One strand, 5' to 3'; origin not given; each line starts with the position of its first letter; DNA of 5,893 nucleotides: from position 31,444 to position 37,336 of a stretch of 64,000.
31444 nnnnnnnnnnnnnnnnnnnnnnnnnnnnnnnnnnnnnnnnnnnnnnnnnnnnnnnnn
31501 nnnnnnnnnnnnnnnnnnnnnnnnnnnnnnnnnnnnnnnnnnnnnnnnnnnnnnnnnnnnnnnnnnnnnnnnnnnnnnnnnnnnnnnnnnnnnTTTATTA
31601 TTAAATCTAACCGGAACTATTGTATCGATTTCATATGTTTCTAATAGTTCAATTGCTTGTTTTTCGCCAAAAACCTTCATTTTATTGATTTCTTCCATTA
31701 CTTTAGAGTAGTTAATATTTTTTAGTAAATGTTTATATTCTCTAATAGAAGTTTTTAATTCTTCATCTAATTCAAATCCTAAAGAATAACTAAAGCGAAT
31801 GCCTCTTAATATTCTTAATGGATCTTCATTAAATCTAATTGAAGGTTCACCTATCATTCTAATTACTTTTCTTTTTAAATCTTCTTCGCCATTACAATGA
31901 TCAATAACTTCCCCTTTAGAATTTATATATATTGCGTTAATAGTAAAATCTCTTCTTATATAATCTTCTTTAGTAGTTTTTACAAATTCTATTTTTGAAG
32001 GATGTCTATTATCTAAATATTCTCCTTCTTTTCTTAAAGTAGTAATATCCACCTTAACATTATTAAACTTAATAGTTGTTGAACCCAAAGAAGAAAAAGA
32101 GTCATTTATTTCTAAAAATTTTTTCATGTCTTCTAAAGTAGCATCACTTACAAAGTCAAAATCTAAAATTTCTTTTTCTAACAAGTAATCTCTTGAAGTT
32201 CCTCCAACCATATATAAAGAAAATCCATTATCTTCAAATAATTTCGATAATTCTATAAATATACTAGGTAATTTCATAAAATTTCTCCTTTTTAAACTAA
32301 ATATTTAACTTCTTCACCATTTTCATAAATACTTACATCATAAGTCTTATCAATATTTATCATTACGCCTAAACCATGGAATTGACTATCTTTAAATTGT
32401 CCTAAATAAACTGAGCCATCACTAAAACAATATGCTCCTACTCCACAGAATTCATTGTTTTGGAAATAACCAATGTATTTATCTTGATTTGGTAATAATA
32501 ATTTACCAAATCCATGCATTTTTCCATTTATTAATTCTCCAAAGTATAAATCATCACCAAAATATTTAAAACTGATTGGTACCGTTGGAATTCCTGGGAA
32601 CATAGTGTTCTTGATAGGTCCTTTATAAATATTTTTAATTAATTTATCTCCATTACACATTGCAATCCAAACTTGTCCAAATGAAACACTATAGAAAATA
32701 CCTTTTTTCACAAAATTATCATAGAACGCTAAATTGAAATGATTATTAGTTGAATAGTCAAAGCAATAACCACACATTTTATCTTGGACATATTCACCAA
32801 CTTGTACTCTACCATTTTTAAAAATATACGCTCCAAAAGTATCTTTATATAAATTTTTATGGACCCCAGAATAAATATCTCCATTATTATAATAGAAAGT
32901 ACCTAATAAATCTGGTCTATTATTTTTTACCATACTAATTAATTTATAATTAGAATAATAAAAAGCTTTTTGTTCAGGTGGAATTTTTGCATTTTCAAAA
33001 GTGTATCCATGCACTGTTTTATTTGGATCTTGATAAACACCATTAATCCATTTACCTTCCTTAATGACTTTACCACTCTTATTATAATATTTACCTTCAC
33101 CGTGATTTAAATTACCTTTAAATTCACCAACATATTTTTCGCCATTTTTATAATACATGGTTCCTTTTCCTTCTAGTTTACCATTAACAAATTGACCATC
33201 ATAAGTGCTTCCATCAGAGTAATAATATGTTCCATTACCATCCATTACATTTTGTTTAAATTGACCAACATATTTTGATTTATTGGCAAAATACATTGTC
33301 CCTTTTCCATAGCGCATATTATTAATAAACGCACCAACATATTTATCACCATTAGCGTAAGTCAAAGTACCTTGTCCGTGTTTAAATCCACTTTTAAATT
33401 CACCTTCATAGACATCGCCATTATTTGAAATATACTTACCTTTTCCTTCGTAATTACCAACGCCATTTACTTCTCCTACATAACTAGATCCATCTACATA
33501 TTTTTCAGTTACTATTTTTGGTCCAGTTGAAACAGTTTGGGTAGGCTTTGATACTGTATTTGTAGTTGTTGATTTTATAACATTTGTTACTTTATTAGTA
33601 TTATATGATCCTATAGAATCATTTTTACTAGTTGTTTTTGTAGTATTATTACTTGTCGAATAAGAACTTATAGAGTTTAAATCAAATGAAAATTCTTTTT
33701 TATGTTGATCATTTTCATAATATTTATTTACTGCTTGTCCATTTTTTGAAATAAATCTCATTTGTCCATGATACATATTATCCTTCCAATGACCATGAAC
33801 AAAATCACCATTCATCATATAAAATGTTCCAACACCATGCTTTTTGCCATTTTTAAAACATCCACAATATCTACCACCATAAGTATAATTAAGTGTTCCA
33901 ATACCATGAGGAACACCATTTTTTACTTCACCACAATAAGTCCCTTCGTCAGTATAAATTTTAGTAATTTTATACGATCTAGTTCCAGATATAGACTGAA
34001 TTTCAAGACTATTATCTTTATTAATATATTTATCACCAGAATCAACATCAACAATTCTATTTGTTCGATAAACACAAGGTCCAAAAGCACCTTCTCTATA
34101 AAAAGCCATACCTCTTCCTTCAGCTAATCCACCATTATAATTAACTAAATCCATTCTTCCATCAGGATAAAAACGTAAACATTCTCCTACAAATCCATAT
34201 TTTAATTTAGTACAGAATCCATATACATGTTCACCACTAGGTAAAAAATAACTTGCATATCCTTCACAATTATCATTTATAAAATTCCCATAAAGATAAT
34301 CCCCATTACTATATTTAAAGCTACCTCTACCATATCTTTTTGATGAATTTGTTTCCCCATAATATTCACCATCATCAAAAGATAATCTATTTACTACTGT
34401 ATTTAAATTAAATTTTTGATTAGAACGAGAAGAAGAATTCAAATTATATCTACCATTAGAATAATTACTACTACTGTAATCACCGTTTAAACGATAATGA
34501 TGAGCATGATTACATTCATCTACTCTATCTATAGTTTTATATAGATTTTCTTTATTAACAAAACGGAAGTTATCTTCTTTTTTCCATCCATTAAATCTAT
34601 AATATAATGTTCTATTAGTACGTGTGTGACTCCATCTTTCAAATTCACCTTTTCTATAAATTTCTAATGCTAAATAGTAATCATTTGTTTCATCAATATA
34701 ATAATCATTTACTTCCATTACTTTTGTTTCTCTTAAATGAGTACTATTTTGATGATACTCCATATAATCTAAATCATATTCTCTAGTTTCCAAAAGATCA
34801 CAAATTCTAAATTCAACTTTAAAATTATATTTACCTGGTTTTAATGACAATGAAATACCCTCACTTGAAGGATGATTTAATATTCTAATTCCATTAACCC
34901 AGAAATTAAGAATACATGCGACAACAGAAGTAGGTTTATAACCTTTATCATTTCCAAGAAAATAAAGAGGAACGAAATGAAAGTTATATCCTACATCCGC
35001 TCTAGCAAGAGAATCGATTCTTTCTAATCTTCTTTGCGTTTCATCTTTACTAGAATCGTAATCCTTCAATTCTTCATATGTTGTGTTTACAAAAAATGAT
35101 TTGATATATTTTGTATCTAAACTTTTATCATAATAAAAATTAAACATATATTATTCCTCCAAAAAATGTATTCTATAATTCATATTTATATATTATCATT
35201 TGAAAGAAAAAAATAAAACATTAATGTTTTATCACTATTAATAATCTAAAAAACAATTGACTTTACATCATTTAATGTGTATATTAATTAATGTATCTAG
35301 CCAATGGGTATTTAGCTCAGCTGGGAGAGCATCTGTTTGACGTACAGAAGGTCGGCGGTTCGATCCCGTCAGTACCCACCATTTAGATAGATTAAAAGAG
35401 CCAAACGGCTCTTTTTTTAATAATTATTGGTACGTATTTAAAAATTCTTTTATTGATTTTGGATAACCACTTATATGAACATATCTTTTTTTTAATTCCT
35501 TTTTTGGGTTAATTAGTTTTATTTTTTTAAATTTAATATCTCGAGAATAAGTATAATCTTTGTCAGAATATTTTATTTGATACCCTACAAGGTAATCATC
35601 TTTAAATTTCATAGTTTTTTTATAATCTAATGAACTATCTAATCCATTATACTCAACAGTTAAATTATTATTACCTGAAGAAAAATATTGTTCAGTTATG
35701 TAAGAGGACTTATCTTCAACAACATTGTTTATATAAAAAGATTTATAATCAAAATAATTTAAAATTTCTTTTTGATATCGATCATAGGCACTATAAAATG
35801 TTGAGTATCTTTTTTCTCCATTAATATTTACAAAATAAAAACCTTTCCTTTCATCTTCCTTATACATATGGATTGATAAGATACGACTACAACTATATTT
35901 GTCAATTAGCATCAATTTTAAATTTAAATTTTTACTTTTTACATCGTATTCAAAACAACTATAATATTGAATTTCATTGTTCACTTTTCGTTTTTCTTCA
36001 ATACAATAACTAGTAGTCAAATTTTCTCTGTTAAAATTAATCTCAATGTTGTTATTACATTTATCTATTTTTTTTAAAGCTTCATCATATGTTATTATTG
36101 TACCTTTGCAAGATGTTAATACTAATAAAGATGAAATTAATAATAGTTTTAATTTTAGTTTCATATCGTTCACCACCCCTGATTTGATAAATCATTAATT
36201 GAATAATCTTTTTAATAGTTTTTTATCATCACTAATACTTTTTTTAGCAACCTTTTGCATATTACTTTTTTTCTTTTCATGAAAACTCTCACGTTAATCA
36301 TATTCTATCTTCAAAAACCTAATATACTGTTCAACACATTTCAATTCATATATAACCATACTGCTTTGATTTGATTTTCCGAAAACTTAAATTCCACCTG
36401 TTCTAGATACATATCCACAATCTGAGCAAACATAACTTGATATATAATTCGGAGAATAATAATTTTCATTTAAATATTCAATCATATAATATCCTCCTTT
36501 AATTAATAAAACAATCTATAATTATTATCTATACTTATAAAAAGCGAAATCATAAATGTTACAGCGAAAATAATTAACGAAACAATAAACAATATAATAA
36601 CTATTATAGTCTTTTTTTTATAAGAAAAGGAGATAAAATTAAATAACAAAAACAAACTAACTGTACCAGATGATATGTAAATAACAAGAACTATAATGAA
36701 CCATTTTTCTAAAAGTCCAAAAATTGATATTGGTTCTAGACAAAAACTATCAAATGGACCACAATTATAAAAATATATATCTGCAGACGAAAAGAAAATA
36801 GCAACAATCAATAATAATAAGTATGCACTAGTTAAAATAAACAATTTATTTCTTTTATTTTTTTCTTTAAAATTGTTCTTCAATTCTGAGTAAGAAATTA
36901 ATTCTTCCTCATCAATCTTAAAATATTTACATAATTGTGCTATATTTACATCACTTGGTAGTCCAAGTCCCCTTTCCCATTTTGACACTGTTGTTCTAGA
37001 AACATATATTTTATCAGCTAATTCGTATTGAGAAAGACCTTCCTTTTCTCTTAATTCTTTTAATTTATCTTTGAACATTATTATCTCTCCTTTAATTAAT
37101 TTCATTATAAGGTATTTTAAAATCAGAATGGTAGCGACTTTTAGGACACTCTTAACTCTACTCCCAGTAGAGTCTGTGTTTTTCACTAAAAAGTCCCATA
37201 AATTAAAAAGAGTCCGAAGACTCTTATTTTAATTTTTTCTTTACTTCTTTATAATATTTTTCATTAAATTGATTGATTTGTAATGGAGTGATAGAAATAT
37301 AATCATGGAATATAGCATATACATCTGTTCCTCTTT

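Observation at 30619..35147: Operon of a giant cytoplasmic MORN-repeat protein and a nucleotidyltransferase-M19 dipeptidase fusion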

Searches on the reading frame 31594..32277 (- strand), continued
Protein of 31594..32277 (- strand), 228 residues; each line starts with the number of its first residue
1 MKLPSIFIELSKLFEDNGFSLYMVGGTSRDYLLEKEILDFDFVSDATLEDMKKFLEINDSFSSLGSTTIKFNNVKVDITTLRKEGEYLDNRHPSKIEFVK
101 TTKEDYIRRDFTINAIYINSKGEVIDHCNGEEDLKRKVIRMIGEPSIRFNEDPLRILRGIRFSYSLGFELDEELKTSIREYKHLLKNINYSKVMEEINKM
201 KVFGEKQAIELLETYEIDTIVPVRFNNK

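Call 69: search_solved_structures(query=window:31594-32277:-, show_alignments=3, max_evalue=1e-15)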
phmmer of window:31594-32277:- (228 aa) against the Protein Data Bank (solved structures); distinct sequences matched with E-value up to 1e-15: 14.
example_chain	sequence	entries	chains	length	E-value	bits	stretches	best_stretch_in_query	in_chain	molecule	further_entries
6ibp_A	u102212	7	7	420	1.2e-37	132.9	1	14-204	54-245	CCA-adding enzyme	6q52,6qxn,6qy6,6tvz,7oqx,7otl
7otr_A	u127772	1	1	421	1.3e-37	132.9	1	14-204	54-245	CCA-adding protein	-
1miv_A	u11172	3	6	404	1.5e-33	119.6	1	14-200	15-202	tRNA CCA-adding enzyme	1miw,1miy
4wby_A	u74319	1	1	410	8.4e-27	97.6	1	6-216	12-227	Poly A polymerase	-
1vfg_A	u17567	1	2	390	1.5e-26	96.7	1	13-216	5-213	poly A polymerase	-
4wbz_A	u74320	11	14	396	1.6e-26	96.7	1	13-216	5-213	Poly A polymerase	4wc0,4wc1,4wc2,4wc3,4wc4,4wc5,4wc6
3aqm_A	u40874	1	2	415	8.8e-22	81.1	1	16-204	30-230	Poly(A) polymerase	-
3aqk_A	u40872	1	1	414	2.2e-21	79.8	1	16-204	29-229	Poly(A) polymerase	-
3aql_A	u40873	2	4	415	2.2e-21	79.8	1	16-204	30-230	Poly(A) polymerase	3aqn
4x4w_A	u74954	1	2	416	7e-21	78.2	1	9-204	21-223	CCA tRNA nucleotidyltransferase 1, mitochondrial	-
8cbm_E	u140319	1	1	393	7.8e-21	78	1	10-204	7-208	CCA tRNA nucleotidyltransferase 1, mitochondrial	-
1ou5_A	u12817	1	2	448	8e-21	78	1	9-204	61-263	tRNA CCA-adding enzyme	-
3h37_A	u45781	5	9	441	3.3e-17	66.2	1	3-198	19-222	TRNA nucleotidyl transferase-related protein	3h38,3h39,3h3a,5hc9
9ns4_A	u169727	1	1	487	1e-16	64.6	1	49-213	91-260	tRNA nucleotidyltransferase cca2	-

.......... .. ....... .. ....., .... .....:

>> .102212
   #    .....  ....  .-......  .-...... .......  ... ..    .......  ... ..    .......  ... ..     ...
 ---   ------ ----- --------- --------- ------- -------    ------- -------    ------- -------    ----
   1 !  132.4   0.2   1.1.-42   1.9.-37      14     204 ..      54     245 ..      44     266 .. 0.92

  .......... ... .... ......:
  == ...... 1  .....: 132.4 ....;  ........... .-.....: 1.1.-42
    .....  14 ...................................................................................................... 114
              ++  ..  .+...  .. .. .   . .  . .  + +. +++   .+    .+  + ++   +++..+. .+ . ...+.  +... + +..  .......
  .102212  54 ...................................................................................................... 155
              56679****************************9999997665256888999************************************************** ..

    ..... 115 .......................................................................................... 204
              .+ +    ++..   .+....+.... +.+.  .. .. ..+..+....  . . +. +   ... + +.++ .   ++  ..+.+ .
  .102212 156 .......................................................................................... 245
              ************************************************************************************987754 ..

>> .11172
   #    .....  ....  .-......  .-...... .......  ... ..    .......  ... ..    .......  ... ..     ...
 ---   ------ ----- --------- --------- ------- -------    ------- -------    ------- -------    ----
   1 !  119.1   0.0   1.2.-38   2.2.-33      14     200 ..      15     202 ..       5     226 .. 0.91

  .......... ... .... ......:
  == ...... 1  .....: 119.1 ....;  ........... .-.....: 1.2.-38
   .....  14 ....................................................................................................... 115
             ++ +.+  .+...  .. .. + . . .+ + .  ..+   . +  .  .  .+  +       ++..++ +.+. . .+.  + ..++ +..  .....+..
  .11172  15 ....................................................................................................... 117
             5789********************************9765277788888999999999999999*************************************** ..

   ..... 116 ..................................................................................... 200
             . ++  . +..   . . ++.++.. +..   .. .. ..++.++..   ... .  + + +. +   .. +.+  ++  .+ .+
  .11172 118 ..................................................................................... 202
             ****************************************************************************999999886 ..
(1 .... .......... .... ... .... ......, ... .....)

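Call 80: predict_structure(alignment_id=A5)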
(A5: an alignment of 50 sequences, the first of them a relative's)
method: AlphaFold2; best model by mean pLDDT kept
length: 224 residues; sequences in the alignment: 50
mean_pLDDT: 93.4   pTM: 0.89
mean pLDDT of the five models: 93.4, 93.0, 92.8, 92.4, 92.3
residues with pLDDT >= 90: 190; 70-90: 25; 50-70: 6; < 50: 3
segments of 3 or more residues with pLDDT < 50: 222-224
pLDDT, mean of each block of 10 residues (from residue 1): 90 98 97 94 98 94 93 93 87 85 97 98 98 98 97 95 97 98 92 92 95 89 44
secondary structure, 60 per line:
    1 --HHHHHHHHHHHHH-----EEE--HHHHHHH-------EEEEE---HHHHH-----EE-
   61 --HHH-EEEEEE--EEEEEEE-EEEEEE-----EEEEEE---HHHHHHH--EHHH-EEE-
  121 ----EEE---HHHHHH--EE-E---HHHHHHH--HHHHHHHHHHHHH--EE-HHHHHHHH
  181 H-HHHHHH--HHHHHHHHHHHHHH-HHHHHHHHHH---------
elements in order: H3-15 E21-23 H26-32 E40-44 H48-52 E67-72 E75-81 E83-88 E94-99 H103-109 E117-119 E125-127 H131-136 H146-152 H155-167 H173-181 H183-188 H191-204 H206-215

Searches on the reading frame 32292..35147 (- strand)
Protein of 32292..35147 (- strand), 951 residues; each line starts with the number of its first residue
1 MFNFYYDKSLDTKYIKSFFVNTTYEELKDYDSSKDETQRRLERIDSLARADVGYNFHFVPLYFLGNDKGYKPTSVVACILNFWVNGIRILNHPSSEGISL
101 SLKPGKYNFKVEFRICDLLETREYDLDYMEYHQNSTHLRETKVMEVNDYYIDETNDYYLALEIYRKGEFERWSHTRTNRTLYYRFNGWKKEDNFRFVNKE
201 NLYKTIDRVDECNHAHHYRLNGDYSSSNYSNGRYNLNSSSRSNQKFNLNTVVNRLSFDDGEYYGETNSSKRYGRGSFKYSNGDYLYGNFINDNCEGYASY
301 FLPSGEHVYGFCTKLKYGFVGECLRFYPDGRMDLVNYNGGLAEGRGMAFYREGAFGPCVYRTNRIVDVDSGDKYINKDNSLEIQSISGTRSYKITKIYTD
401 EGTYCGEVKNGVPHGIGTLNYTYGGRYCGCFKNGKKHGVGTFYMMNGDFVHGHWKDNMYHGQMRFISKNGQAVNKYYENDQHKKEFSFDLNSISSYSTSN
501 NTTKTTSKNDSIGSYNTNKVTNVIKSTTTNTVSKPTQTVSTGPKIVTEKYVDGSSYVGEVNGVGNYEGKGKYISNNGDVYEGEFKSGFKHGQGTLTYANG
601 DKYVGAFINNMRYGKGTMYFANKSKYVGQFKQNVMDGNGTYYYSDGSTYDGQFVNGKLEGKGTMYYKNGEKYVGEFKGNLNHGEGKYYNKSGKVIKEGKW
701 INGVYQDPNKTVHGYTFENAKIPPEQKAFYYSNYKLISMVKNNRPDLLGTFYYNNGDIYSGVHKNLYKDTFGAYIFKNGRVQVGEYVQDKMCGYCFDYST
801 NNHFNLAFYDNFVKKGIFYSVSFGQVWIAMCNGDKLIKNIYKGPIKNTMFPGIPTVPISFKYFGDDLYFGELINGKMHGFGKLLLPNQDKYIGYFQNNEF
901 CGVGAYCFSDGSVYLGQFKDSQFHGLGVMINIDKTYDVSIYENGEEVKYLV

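Call 3: search_protein_families(library=pfam, proteins=[window:32292-35147:-], max_evalue=0.01)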
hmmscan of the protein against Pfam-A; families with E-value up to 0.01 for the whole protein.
window:32292-35147:- (951 aa): 1 family
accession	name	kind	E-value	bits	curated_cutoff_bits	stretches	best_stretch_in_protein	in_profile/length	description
PF02493.26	MORN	-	6.6e-45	148.7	22.5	5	580-601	1-22/23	MORN repeat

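Call 4: search_protein_families(library=ncbifam, proteins=[window:32292-35147:-], max_evalue=0.01)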
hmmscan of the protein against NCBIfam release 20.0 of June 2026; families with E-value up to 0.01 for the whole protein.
window:32292-35147:- (951 aa): 0 families

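Call 64: search_protein_families(library=padloc, proteins=[window:32292-35147:-], max_evalue=0.01)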
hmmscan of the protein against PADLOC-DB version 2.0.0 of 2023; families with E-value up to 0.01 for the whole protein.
window:32292-35147:- (951 aa): 0 families

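Call 66: find_encoding_contigs(protein=window:32292-35147:-, flank=6000, max_places=4)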
Protein window:32292-35147:- (951 aa): 10 contigs read that carry it; 4 places shown.
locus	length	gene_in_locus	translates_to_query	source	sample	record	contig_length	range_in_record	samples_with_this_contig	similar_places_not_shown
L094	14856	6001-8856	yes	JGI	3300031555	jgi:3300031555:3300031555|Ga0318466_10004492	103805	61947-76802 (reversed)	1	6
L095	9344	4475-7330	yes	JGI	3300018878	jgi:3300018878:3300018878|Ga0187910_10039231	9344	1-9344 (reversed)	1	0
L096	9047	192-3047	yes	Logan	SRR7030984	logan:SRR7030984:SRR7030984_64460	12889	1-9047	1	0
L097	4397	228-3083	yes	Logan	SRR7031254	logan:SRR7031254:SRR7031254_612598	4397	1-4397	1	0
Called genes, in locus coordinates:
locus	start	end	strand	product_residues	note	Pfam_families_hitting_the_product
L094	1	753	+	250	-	PF02674:Colicin_V (weak)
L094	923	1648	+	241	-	PF02308:MgtC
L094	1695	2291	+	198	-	PF01725:Ham1p_like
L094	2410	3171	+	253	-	PF02457:DAC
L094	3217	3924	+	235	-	PF01975:SurE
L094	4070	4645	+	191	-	PF01381:HTH_3, PF12844:HTH_19, PF13443:HTH_26 (weak), PF13560:HTH_31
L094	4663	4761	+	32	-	-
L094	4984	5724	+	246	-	-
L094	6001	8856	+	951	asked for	PF02493:MORN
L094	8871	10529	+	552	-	PF01743:PolyA_pol, PF01244:Peptidase_M19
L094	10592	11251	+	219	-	PF21984:DnaD_N, PF07261:DnaB_2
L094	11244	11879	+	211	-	PF00730:HhH-GPD, PF00633:HHH (weak)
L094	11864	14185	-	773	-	PF00912:Transgly, PF00905:Transpeptidase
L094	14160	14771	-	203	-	PF03838:RecU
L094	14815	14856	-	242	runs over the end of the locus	PF00929:RNase_T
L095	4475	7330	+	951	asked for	PF02493:MORN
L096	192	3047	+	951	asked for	PF02493:MORN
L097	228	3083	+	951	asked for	PF02493:MORN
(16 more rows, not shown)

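Call 75: find_related_loci(query=window:32292-35147:-, collection=metagenome_contigs, flank=6000)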
Query window:32292-35147:- (951 aa) in metagenome_contigs; peptide patterns used: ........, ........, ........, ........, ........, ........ (x = any residue, [..] = any of these).
15 stretches matched a pattern; 1 encode a relative of the query (tblastn E <= 1e-3); 1 distinct loci.
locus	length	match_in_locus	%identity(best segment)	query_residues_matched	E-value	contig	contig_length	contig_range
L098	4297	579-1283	34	251-929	1e-27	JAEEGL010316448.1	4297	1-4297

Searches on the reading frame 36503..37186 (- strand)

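Call 3: search_protein_families(library=pfam, proteins=[window:36503-37186:-], max_evalue=0.01)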
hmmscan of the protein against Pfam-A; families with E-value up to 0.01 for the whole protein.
window:36503-37186:- (227 aa): 7 families
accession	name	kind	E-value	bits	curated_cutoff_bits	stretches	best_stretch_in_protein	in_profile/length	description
PF01381.28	HTH_3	-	1.2e-15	57.7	23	1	42-96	1-55/55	Helix-turn-helix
PF13560.12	HTH_31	-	1.8e-10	41.4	27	1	41-96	5-61/64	Helix-turn-helix domain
PF12844.13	HTH_19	-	4.5e-09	36.5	30.2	1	41-97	3-59/64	Helix-turn-helix domain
PF13443.12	HTH_26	-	2.4e-07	31.3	22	1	41-99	1-60/63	Cro/C1-type HTH DNA-binding domain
PF08279.18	HTH_11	-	0.00066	19.9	25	1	40-69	4-34/55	HTH domain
PF01047.28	MarR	-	0.0013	19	24.6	1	42-70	9-37/59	MarR family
PF13412.12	HTH_24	-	0.0023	17.9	21.9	1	42-68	9-35/48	Winged helix-turn-helix DNA-binding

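Call 64: search_protein_families(library=padloc, proteins=[window:36503-37186:-], max_evalue=0.01)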
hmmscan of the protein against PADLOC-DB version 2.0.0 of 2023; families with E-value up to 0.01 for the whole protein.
window:36503-37186:- (227 aa): 18 families
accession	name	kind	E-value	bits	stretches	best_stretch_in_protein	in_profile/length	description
PDLC03951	RmrA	-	7.7e-11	39.6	1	40-98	11-69/400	-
PDLC02926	HTH_VI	-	1.3e-10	39.4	1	37-121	1-84/92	-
PDLC03665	Control_protein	-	3.5e-09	34.8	1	36-102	7-74/77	control protein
PDLC03954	RmrA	-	6.1e-09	33.3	1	40-107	13-79/380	-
PDLC03947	RmrA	-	4.5e-08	30.3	1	37-91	11-65/383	-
PDLC03952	RmrA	-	2.4e-06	24.6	1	37-89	22-74/395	-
PDLC03948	RmrA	-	2.7e-06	24.5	1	39-92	10-63/397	-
PDLC03945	RmrA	-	4.6e-06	24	1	40-105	5-70/394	-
PDLC03664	Control_protein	-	1.6e-05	23.3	1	34-97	10-73/74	control protein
PDLC04142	capH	-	1.7e-05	23.8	1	37-97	6-60/103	capH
PDLC03949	RmrA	-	3.9e-05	20.7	1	40-93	5-58/363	-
PDLC03944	RmrA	-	9e-05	19.7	1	40-90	9-59/384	-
PDLC03956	RmrA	-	0.00011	19.4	1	39-94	10-66/399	-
PDLC03955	RmrA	-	0.00093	16.5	1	41-91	24-74/371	-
PDLC01043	CorA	-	0.0025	14.6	1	80-173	353-442/457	CorA-like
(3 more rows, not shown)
